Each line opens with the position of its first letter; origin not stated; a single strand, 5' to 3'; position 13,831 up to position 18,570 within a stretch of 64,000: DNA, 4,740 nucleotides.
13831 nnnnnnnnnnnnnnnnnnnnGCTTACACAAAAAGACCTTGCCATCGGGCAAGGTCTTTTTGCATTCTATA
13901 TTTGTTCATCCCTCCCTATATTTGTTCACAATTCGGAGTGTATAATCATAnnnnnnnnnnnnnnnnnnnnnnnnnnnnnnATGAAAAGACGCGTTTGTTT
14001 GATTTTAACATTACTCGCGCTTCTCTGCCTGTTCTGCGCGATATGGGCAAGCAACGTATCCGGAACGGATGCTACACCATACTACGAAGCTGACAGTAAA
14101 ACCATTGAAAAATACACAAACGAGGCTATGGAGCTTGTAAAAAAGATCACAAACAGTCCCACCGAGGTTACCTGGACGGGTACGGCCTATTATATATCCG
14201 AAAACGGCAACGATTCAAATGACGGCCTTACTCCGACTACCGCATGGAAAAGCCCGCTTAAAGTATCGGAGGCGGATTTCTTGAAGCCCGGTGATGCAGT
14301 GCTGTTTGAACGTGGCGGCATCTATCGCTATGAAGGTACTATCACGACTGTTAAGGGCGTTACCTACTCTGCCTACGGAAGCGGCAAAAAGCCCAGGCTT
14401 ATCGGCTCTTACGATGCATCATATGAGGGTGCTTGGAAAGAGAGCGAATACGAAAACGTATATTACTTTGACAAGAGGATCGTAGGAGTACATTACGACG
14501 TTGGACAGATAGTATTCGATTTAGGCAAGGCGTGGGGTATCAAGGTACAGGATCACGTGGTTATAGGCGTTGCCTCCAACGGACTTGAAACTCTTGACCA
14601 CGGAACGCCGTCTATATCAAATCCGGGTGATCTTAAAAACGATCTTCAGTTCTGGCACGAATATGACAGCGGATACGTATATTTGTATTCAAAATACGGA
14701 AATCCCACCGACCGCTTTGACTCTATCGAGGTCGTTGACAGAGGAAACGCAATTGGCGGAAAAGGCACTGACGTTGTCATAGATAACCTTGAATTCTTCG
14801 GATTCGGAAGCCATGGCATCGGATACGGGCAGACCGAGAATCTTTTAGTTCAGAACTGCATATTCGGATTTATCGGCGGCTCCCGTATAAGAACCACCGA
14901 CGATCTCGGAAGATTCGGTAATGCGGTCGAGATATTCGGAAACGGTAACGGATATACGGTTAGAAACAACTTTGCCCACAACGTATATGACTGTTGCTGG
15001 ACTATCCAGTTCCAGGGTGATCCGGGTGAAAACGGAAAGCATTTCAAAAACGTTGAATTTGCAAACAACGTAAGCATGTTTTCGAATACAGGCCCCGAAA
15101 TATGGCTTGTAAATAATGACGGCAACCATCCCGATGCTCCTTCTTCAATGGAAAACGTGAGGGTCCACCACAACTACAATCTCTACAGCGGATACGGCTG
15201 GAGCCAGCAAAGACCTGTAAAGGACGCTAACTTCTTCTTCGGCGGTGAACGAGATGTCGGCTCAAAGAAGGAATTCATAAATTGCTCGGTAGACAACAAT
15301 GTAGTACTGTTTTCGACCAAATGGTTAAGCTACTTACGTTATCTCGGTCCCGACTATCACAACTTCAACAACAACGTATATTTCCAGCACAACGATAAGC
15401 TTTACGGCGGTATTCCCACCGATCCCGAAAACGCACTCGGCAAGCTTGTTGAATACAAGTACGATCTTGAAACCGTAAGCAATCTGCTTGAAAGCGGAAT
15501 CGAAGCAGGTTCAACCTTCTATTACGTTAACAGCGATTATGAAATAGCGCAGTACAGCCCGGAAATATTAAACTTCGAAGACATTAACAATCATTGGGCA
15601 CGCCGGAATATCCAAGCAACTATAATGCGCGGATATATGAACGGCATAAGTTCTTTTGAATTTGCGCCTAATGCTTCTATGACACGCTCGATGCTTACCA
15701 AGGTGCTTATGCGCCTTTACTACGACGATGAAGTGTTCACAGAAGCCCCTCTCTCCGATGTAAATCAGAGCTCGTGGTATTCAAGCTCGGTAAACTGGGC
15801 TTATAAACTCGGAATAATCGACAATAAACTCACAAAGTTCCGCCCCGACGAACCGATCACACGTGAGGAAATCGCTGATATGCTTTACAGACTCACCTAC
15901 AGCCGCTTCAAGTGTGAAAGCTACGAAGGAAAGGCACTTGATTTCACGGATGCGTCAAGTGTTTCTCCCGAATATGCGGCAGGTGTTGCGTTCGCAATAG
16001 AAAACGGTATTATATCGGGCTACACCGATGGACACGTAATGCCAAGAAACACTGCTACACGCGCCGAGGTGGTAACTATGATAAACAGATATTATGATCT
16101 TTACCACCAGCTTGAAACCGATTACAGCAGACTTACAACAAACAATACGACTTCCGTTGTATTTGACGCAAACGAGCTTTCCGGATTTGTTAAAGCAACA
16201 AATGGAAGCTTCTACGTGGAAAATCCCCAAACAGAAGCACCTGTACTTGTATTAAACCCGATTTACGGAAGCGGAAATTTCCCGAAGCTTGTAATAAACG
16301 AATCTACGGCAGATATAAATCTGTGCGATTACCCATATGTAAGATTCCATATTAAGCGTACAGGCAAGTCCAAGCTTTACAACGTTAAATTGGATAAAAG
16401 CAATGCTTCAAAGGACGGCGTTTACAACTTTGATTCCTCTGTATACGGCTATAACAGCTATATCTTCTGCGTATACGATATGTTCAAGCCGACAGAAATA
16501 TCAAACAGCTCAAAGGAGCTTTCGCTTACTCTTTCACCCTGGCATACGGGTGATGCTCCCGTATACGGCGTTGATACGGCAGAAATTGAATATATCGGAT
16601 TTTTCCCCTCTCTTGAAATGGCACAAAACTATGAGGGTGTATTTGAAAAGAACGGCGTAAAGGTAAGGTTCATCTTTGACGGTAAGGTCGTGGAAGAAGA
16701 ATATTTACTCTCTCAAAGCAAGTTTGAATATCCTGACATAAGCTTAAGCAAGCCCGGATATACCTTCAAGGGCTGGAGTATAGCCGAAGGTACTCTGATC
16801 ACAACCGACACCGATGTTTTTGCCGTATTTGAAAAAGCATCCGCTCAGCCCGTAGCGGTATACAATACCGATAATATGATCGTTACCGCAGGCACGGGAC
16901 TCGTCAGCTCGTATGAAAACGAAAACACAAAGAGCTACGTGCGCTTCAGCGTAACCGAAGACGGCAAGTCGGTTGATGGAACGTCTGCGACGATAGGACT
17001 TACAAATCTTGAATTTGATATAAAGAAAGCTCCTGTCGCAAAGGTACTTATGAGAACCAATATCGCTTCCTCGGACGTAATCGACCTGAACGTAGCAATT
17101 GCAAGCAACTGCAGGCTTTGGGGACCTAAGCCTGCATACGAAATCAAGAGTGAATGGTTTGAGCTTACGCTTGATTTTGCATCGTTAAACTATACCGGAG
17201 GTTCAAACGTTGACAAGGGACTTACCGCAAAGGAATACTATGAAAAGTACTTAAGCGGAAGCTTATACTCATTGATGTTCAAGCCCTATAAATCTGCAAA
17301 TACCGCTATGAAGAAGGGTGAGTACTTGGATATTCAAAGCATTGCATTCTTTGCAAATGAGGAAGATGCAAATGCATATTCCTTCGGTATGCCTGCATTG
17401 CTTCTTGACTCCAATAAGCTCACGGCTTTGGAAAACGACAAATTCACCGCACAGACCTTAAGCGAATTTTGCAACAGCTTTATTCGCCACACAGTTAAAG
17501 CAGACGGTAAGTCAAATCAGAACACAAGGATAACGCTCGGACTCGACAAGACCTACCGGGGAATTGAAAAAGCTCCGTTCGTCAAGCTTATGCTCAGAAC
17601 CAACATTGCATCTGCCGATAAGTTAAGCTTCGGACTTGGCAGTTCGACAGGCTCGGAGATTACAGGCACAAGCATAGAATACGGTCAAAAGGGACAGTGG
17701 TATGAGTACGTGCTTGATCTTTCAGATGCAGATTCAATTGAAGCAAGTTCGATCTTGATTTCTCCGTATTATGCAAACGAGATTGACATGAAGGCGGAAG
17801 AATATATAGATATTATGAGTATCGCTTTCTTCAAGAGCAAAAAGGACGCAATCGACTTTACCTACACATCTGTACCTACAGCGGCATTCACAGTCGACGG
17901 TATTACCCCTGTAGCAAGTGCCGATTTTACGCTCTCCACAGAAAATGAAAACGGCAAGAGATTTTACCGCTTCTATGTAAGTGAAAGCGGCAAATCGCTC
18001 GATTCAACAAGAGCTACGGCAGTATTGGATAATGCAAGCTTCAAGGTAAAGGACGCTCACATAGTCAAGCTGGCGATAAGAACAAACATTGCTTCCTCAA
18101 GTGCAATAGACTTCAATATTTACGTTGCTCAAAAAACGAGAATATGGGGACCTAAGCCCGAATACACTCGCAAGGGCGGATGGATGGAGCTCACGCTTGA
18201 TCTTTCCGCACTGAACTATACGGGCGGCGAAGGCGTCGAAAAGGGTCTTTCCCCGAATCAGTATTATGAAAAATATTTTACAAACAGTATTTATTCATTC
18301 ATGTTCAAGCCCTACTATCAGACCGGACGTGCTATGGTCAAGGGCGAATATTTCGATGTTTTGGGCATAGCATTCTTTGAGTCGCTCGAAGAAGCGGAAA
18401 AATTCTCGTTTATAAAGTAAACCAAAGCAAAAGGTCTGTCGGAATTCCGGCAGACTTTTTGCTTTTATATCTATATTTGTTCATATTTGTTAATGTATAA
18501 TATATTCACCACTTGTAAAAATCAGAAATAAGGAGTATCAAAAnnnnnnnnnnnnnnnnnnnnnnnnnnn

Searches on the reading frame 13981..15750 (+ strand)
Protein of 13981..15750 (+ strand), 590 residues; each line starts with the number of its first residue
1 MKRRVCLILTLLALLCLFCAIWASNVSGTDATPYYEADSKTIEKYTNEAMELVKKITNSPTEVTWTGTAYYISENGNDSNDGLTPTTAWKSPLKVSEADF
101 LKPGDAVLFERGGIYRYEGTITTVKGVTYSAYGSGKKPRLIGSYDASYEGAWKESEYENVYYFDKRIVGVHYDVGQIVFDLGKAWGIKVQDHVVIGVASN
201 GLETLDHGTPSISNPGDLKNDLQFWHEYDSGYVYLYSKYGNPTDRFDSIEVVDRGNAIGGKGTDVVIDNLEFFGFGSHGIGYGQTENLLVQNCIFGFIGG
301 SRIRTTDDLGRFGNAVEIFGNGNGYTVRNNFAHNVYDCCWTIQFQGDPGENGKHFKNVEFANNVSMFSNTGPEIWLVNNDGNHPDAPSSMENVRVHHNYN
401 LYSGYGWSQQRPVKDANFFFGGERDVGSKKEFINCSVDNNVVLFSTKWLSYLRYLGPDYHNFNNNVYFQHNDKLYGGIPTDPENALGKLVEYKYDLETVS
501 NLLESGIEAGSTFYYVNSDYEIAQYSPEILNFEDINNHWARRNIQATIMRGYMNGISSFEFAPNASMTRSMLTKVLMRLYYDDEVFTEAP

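Call 48: search_solved_structures(query=window:13981-15750:+, max_evalue=1)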
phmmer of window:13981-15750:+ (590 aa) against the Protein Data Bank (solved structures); distinct sequences matched with E-value up to 1: 0.

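Call 50: search_protein_families(library=pfam, proteins=[window:13981-15750:+], max_evalue=1)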
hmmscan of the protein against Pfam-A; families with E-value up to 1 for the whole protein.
window:13981-15750:+ (590 aa): 2 families
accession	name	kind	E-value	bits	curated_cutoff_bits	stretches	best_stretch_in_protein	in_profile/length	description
PF00395.25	SLH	-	2.4e-07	31.1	20.8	1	532-569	2-40/44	S-layer homology domain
PF13326.11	PSII_Pbs27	-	0.14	12.8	25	1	3-59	2-58/140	Photosystem II Pbs27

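Call 56: predict_structure(alignment_id=A3)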
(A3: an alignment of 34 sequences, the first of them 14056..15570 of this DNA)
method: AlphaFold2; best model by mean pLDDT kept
length: 505 residues; sequences in the alignment: 34
mean_pLDDT: 92.6   pTM: 0.93
mean pLDDT of the five models: 92.6, 92.0, 91.7, 91.7, 91.2
residues with pLDDT >= 90: 399; 70-90: 87; 50-70: 14; < 50: 5
segments of 3 or more residues with pLDDT < 50: 1-4
pLDDT, mean of each block of 10 residues (from residue 1): 64 98 98 96 98 98 97 96 98 96 98 97 96 97 83 94 89 89 89 95 92 97 94 96 98 96 99 88 81 97 98 96 90 99 96 77 94 97 89 89 80 98 92 93 96 89 93 92 95 92 64
secondary structure, 60 per line:
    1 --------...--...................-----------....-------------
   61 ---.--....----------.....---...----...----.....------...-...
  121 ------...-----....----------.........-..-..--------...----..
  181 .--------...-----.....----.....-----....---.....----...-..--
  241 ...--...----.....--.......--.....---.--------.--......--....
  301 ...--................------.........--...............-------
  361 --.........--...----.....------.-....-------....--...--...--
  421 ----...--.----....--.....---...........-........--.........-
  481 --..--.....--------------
elements in order: E9-11 H14-32 E44-47 H67-70 E81-85 E89-91 E96-98 E103-107 E114-116 E118-120 E127-129 E135-138 E149-154 E172-174 E179-181 E198-202 E207-211 H217-220 E224-228 E233-235 E241-243 E246-248 E253-257 E260-266 E269-273 E289-294 E297-303 E306-321 E328-336 E339-353 E363-371 E374-376 H381-385 E394-397 E405-408 E411-413 E416-418 E425-427 E435-438 E441-445 E449-456 E461-468 H471-479 E487-491
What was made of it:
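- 13981..18420 (+): Gene E: a 1479-aa secreted protein. It has an N-terminal right-handed beta-helix glycanase-like domain, three SLH repeats and C-terminal repeat modules. AlphaFold model of residues 26-530 has pLDDT 92.6 (call 56).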

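Call 58: fold_search(model_id=the predicted structure, library=pdb)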
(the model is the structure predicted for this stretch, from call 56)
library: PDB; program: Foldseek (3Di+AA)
matches with E <= 10: 292; with E <= 0.001: 19
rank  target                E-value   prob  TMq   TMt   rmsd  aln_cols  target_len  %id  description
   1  3vst_A                5.6e-10  1.00  0.45  0.37   9.6       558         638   13  The complex structure of XylC with Tris (released 2013-02-27)
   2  5mqp_A                1.5e-09  1.00  0.45  0.39  10.5       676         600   10  Glycoside hydrolase BT_1002 (released 2017-04-05)
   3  5mqp_E                2.2e-09  1.00  0.45  0.38  11.0       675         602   10  Glycoside hydrolase BT_1002 (released 2017-04-05)
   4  6kqt_A                3.4e-09  1.00  0.33  0.28  13.0       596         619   11  Crystal Structure of GH136 lacto-N-biosidase from Eubacterium ramulus - native protein (released 2020-06-10)
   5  5mqp_C                4.5e-09  1.00  0.45  0.39  11.2       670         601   10  Glycoside hydrolase BT_1002 (released 2017-04-05)
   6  5mqp_B                9.9e-09  1.00  0.44  0.38  10.8       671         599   10  Glycoside hydrolase BT_1002 (released 2017-04-05)
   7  7v6m_A                1.8e-08  1.00  0.35  0.31  14.8       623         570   12  Crystal structure of lacto-N-biosidase TnX from Tynzenella nexilis, lacto-N-biose complex (released 2022-02-09)
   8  5gqc_A                2.4e-07  1.00  0.23  0.21  17.3       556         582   15  Crystal structure of lacto-N-biosidase LnbX from Bifidobacterium longum subsp. longum, ligand-free form (released 2017-04-19)
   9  5gqc_D                4.2e-07  1.00  0.39  0.34  10.6       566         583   11  Crystal structure of lacto-N-biosidase LnbX from Bifidobacterium longum subsp. longum, ligand-free form (released 2017-04-19)
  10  7v6i_A                4.4e-07  1.00  0.23  0.20  17.1       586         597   14  Crystal structure of lacto-N-biosidase BsaX from Bifidobacterium saguini, lacto-N-biose complex (released 2022-02-09)
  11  7w1c_D                2.0e-05  1.00  0.31  0.26  19.9       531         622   10  Crystal structure of Klebsiella pneumoniae K1 capsule-specific polysaccharide lyase in a P1 crystal form (released 2022-05-18)
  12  7w1c_B                4.3e-05  1.00  0.28  0.23  19.4       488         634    9  Crystal structure of Klebsiella pneumoniae K1 capsule-specific polysaccharide lyase in a P1 crystal form (released 2022-05-18)
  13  7w1c_E                9.5e-05  1.00  0.28  0.23  20.1       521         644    9  Crystal structure of Klebsiella pneumoniae K1 capsule-specific polysaccharide lyase in a P1 crystal form (released 2022-05-18)
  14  7w1d_D                1.3e-04  1.00  0.29  0.23  20.0       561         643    9  Crystal structure of Klebsiella pneumoniae K1 capsule-specific polysaccharide lyase in a C2 crystal form (released 2022-05-18)
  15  7w1c_A                1.4e-04  1.00  0.30  0.24  20.1       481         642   10  Crystal structure of Klebsiella pneumoniae K1 capsule-specific polysaccharide lyase in a P1 crystal form (released 2022-05-18)
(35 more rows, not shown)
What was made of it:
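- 13981..18420 (+): Top Foldseek hits are GH120 XylC, GH138 BT_1002 and GH136 (call 58).
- The other has a beta-helix GH-like domain (calls 56, 58).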

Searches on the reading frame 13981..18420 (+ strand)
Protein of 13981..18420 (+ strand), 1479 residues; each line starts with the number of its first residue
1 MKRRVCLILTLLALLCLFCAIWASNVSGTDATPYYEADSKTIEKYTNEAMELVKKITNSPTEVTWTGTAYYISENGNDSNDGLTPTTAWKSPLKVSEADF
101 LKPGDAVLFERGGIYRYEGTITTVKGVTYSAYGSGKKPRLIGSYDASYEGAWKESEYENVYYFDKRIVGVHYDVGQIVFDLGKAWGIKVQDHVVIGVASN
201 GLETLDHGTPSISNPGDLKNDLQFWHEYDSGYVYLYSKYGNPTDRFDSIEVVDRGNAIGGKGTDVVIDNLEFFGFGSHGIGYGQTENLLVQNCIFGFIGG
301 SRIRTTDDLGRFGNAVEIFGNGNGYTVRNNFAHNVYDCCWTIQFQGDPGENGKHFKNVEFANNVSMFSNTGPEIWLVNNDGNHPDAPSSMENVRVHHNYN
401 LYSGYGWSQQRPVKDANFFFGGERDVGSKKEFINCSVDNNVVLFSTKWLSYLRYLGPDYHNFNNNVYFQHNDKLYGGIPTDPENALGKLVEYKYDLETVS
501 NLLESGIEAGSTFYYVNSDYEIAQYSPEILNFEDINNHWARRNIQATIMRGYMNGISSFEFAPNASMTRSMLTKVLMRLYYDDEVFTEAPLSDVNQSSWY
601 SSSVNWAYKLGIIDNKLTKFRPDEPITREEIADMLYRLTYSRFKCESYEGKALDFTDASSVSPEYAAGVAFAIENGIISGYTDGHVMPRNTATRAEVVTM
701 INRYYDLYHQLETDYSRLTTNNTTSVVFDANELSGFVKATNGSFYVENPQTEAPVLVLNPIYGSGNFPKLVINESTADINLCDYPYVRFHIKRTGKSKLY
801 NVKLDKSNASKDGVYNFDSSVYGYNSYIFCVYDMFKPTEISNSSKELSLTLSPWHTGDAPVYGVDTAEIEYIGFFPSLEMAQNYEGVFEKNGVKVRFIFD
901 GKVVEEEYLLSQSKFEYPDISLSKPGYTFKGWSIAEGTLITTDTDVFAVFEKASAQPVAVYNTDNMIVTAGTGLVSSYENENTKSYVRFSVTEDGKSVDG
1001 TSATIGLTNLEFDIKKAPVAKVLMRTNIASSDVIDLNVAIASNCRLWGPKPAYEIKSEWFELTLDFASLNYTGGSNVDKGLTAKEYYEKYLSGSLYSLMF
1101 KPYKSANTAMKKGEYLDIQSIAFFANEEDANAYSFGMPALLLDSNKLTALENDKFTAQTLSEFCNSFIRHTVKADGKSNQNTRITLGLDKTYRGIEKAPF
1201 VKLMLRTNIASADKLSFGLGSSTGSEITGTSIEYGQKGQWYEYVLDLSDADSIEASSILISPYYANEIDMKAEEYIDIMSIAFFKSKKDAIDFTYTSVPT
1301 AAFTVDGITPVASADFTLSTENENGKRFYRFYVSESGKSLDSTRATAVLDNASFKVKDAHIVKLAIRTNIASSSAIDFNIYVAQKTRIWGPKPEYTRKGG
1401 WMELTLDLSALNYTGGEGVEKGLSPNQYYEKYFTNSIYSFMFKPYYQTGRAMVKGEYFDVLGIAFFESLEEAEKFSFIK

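Call 6: search_protein_families(library=pfam, proteins=[window:13981-18420:+])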
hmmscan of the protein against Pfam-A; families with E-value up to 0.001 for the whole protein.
window:13981-18420:+ (1479 aa): 1 family
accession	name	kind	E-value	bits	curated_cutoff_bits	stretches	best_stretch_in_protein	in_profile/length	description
PF00395.25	SLH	-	1e-30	105.9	20.8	3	591-632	2-44/44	S-layer homology domain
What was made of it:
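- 13981..18420 (+): Pfam SLH hit (call 6).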

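Call 28: find_homologous_proteins(query=window:13981-18420:+, max_evalue=1e-80)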
Query window:13981-18420:+ (1479 aa): 119 proteins with E <= 1e-80 among 8000 candidates.
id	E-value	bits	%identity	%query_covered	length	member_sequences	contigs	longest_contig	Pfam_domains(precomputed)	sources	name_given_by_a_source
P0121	0.0e+0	3403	100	100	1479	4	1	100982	PF00395.26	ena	-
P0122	0.0e+0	1299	52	75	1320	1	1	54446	PF00395.26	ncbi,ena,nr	ncbi:MAG: S-layer homology domain-containing protein [Clostridia bacterium]|nr:S-layer homology doma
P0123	0.0e+0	1194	50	75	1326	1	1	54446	PF00395.26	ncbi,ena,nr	ncbi:MAG: S-layer homology domain-containing protein [Clostridia bacterium]|nr:S-layer homology doma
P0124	0.0e+0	1193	42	87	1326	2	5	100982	PF00395.26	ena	-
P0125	0.0e+0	1186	50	75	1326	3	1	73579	PF00395.26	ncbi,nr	ncbi:MAG: S-layer homology domain-containing protein [Clostridia bacterium]|nr:S-layer homology doma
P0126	0.0e+0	1178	49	75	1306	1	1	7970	PF00395.26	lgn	-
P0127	0.0e+0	1141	41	87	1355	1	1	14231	PF00395.26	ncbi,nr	ncbi:MAG: S-layer homology domain-containing protein [Clostridia bacterium]|nr:S-layer homology doma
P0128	0.0e+0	1118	49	68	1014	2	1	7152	PF00395.26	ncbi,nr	ncbi:MAG: S-layer homology domain-containing protein, partial [Clostridia bacterium]|nr:S-layer homo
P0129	0.0e+0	1114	48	75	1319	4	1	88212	PF00395.26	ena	-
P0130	0.0e+0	1062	46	75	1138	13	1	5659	PF00395.26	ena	-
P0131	0.0e+0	1057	46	77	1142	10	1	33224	PF00395.26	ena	-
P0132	0.0e+0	1039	46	76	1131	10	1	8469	PF09479.17,PF00395.26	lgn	-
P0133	0.0e+0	1039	45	75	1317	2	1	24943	PF00395.26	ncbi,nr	ncbi:MAG: S-layer homology domain-containing protein [Clostridia bacterium]|nr:S-layer homology doma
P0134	0.0e+0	1038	44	77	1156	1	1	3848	PF00395.26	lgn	-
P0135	0.0e+0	1027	44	77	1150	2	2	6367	PF00395.26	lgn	-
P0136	0.0e+0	1016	45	76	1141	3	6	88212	PF00395.26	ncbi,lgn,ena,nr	ncbi:MAG: S-layer homology domain-containing protein [Clostridia bacterium]|nr:S-layer homology doma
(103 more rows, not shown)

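Call 29: find_encoding_contigs(protein=P0122, flank=10000, max_places=2)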
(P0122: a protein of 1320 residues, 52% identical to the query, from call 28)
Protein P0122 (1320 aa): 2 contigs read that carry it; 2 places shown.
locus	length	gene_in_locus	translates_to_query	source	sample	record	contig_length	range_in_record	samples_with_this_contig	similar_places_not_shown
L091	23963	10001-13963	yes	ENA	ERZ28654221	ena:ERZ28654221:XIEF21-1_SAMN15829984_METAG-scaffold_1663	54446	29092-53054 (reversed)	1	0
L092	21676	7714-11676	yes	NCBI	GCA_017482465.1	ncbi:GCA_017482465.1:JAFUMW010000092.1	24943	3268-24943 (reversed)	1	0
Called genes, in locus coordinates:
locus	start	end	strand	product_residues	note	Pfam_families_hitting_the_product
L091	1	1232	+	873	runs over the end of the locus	?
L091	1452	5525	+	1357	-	PF00395:SLH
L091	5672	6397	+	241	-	-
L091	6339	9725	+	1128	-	-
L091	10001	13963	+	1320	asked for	PF00395:SLH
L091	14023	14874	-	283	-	PF00165:HTH_AraC (weak), PF12833:HTH_18, PF00165:HTH_AraC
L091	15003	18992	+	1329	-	PF00395:SLH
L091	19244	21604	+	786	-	PF02368:Big_2 (weak), PF00657:Lipase_GDSL, PF13472:Lipase_GDSL_2, PF00404:Dockerin_1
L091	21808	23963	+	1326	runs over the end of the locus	PF00395:SLH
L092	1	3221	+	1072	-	PF00395:SLH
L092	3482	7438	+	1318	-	PF00395:SLH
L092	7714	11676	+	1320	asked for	PF00395:SLH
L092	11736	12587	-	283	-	PF00165:HTH_AraC (weak), PF12833:HTH_18, PF00165:HTH_AraC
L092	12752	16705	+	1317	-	PF00395:SLH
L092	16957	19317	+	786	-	PF02368:Big_2 (weak), PF00657:Lipase_GDSL, PF13472:Lipase_GDSL_2, PF00404:Dockerin_1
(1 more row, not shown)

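Call 30: find_encoding_contigs(protein=P0125, flank=10000, max_places=2)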
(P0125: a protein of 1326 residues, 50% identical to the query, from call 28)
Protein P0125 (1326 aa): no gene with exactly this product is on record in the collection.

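Call 31: find_encoding_contigs(protein=P0127, flank=10000, max_places=2)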
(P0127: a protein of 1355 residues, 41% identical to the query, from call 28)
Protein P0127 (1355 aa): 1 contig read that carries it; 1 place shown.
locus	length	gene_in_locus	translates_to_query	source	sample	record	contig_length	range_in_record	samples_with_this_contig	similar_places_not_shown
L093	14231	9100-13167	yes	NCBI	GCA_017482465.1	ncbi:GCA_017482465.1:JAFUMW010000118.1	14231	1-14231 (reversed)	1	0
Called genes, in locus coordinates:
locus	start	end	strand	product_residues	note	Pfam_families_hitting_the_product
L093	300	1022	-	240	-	PF00106:adh_short, PF01370:Epimerase (weak), PF08659:KR (weak), PF23441:SDR (faint), PF13460:NAD_binding_10 (weak), PF13561:adh_short_C2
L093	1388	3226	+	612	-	PF13727:CoA_binding_3 (weak), PF01073:3Beta_HSD, PF01370:Epimerase, PF02719:Polysacc_synt_2, PF04321:RmlD_sub_bind, PF16363:GDP_Man_Dehyd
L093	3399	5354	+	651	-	PF14871:GHL6, PF08532:Glyco_hydro_42M (weak)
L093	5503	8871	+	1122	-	PF00395:SLH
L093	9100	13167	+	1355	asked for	PF00395:SLH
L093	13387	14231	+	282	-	?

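Call 37: find_encoding_contigs(protein=P0136, flank=10000, max_places=3)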
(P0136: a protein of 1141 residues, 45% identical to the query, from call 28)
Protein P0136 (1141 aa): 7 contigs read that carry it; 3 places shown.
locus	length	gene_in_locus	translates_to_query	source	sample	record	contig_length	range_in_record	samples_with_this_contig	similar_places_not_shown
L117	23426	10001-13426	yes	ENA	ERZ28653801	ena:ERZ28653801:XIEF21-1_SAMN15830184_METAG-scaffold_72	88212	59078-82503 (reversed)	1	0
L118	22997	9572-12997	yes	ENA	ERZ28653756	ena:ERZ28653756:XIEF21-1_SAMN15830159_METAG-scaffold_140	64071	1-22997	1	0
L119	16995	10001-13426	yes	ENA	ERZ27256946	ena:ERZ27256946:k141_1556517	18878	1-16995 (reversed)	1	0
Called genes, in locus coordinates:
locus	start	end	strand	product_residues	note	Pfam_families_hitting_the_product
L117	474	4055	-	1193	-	PF00395:SLH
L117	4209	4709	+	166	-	PF12671:Amidase_6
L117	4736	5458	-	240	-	PF00106:adh_short, PF08659:KR (weak), PF13561:adh_short_C2, PF23441:SDR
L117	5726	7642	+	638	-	PF13727:CoA_binding_3 (weak), PF07993:NAD_binding_4 (faint), PF01073:3Beta_HSD, PF01370:Epimerase, PF02719:Polysacc_synt_2, PF04321:RmlD_sub_bind, PF16363:GDP_Man_Dehyd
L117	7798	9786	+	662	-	PF14871:GHL6, PF08532:Glyco_hydro_42M (weak)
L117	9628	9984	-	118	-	-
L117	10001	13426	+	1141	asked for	PF00395:SLH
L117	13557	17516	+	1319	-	PF00395:SLH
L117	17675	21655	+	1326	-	PF00395:SLH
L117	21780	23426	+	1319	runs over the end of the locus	PF00395:SLH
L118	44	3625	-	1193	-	PF00395:SLH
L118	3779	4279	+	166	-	PF12671:Amidase_6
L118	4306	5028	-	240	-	PF00106:adh_short, PF08659:KR (weak), PF13561:adh_short_C2, PF23441:SDR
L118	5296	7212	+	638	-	PF13727:CoA_binding_3 (weak), PF07993:NAD_binding_4 (faint), PF01073:3Beta_HSD, PF01370:Epimerase, PF02719:Polysacc_synt_2, PF04321:RmlD_sub_bind, PF16363:GDP_Man_Dehyd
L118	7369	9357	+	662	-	PF14871:GHL6, PF08532:Glyco_hydro_42M (weak)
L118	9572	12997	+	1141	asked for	PF00395:SLH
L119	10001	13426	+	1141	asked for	PF00395:SLH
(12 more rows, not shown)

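Call 40: search_protein_families(library=ncbifam, proteins=[window:13981-18420:+], max_evalue=0.01)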
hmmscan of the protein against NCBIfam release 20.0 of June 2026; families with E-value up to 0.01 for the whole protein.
window:13981-18420:+ (1479 aa): 2 families
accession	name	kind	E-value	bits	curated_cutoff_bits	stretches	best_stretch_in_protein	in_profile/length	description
NF033190.2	inl_like_NEAT_1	exception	3.5e-05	22.3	1275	1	531-637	642-750/754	NEAT domain-containing leucine-rich repeat protein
TIGR03907.1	QH_beta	equivalog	0.0019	17.4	223.2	0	1317-1362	72-117/338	quinohemoprotein amine dehydrogenase subunit beta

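Call 65: find_encoding_contigs(protein=P0126, flank=10000, max_places=2)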
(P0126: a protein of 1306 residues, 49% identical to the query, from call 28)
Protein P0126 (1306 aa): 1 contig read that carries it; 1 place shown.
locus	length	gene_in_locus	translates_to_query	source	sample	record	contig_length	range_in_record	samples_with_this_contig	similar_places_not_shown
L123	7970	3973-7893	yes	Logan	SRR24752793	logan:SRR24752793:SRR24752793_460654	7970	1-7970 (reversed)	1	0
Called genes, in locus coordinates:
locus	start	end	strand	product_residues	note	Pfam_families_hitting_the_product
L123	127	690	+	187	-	-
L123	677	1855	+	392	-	PF04015:DUF362, PF12838:Fer4_7, PF13187:Fer4_9 (faint), PF13237:Fer4_10 (weak)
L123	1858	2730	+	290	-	PF00288:GHMP_kinases_N, PF08544:GHMP_kinases_C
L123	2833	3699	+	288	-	PF01261:AP_endonuc_2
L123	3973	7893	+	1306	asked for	PF00395:SLH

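Call 66: find_encoding_contigs(protein=P0128, flank=10000, max_places=2)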
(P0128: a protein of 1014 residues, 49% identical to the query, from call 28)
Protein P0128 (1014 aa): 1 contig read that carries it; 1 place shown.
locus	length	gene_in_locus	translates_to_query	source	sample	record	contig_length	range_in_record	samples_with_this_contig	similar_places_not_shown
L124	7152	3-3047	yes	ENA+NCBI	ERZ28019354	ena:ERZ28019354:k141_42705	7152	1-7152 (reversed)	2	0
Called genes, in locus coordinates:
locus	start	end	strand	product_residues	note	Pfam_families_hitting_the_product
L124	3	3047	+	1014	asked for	PF00395:SLH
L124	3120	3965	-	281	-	PF00165:HTH_AraC (weak), PF12833:HTH_18, PF00165:HTH_AraC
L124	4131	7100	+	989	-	PF00395:SLH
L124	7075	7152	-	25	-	?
